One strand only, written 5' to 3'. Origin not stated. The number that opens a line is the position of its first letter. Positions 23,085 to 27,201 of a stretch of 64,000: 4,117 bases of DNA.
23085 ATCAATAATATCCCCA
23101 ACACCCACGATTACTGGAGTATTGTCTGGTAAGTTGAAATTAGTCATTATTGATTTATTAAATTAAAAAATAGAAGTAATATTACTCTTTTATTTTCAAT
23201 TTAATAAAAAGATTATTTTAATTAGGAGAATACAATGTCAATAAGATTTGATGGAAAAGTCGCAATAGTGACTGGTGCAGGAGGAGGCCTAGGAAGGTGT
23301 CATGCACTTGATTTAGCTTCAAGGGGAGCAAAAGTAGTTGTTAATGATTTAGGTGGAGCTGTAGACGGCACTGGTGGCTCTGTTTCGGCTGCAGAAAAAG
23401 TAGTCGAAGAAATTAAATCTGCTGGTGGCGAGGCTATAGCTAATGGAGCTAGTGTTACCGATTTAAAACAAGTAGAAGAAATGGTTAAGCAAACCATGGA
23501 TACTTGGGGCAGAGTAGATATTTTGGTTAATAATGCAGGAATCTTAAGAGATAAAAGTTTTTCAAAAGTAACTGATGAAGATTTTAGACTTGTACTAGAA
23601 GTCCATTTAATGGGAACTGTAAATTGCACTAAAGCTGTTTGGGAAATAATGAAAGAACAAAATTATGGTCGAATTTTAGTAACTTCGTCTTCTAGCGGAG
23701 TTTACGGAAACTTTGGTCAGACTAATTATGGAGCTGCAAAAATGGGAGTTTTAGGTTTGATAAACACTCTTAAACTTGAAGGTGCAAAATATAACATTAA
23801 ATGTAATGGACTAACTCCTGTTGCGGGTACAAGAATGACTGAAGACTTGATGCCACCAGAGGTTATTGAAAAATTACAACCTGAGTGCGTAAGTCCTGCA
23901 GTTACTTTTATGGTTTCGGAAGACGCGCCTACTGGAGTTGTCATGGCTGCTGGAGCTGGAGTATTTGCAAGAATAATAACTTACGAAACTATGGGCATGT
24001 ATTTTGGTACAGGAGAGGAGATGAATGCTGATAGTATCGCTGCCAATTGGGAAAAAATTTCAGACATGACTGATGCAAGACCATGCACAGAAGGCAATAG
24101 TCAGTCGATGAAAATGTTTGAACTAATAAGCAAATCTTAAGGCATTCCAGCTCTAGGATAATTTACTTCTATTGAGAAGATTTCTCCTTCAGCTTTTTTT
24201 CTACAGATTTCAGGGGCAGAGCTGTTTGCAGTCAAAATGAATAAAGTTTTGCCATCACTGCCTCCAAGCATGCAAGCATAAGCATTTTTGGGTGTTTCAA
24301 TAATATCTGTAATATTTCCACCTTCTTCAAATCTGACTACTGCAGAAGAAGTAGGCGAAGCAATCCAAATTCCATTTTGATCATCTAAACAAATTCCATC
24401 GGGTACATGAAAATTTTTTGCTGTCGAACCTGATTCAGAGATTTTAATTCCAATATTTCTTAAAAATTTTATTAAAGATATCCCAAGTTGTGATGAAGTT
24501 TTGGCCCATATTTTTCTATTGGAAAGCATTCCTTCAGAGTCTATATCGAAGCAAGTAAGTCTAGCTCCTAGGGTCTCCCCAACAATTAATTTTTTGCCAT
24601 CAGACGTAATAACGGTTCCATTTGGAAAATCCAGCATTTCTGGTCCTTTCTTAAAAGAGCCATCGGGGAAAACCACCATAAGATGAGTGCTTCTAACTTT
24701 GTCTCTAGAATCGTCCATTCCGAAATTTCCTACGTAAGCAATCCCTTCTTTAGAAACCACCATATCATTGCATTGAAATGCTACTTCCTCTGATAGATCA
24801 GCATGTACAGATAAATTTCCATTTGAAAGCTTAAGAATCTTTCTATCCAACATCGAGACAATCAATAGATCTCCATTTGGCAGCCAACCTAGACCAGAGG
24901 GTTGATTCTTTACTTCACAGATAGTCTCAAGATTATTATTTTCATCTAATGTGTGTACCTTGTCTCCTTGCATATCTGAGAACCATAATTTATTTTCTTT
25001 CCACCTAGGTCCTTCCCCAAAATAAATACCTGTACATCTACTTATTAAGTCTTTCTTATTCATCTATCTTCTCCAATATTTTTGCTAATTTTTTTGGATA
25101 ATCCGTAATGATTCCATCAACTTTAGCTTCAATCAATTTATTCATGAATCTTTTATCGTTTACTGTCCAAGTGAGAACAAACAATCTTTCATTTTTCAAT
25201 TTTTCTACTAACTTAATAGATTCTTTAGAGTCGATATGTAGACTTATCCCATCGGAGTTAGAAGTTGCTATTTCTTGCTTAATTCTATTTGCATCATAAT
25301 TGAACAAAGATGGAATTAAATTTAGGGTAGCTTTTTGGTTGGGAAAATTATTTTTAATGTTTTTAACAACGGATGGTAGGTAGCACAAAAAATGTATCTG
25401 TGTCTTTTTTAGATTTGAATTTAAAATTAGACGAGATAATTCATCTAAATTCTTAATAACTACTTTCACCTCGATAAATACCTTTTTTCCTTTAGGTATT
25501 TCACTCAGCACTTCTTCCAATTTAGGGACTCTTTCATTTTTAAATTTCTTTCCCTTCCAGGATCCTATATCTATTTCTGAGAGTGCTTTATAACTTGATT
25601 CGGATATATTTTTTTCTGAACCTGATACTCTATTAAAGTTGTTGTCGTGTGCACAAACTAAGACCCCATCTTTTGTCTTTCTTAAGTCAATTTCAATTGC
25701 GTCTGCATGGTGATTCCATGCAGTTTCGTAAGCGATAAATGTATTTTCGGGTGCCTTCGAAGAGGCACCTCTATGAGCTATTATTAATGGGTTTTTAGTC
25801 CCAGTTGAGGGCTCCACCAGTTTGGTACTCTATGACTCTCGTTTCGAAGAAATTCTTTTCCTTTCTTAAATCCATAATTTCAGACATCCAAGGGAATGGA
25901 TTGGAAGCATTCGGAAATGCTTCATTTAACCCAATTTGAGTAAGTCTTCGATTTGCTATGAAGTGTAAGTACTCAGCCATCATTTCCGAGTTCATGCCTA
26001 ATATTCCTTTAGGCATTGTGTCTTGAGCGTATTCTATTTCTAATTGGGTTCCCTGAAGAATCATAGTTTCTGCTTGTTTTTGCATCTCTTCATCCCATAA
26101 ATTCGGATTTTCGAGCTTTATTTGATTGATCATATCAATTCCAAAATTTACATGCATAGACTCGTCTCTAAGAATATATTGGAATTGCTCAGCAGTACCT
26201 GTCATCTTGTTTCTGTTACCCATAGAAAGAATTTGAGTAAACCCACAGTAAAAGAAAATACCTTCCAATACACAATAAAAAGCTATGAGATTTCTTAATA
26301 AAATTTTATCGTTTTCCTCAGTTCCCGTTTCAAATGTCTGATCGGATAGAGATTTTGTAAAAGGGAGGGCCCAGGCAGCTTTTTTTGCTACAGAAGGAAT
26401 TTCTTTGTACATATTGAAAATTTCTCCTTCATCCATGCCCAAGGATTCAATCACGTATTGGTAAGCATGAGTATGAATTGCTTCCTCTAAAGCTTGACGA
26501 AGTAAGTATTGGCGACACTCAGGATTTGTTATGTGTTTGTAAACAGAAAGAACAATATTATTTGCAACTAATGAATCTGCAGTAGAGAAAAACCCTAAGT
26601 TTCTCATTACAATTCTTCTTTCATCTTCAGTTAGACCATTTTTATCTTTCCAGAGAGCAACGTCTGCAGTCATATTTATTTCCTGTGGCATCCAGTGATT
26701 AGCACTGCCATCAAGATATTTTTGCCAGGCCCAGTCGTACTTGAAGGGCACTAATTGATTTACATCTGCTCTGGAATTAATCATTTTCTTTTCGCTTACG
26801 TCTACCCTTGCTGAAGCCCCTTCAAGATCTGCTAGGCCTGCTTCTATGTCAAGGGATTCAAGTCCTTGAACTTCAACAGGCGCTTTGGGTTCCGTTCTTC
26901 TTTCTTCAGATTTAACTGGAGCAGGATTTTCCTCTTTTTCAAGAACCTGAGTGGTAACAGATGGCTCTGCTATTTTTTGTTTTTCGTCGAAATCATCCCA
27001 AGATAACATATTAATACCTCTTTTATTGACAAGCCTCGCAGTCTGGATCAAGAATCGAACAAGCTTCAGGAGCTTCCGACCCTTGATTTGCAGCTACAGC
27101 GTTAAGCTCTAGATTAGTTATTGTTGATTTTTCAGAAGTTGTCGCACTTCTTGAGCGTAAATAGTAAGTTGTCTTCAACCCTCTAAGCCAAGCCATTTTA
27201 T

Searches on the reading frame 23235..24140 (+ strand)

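Call 80: search_protein_families(library=pfam, proteins=[window:23235-24140:+], max_evalue=0.000001)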
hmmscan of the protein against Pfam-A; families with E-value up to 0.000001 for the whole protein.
window:23235-24140:+ (301 aa): 3 families
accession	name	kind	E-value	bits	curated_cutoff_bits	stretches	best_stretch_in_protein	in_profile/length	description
PF00106.31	adh_short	-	5.4e-46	157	26.6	1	8-204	1-189/195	short chain dehydrogenase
PF13561.12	adh_short_C2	-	2.5e-32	112.8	27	1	14-201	1-180/236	Enoyl-(Acyl carrier protein) reductase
PF08659.16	KR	-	1.2e-20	74.7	22.6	1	11-170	4-154/180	KR domain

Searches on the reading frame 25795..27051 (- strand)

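Call 80: search_protein_families(library=pfam, proteins=[window:25795-27051:-], max_evalue=0.000001)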
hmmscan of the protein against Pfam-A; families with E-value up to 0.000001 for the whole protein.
window:25795-27051:- (418 aa): 1 family
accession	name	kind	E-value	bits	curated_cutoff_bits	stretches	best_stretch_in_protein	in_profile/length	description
PF00268.27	Ribonuc_red_sm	-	1.9e-91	306.7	33.6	1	98-385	2-281/281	Ribonucleotide reductase, small chain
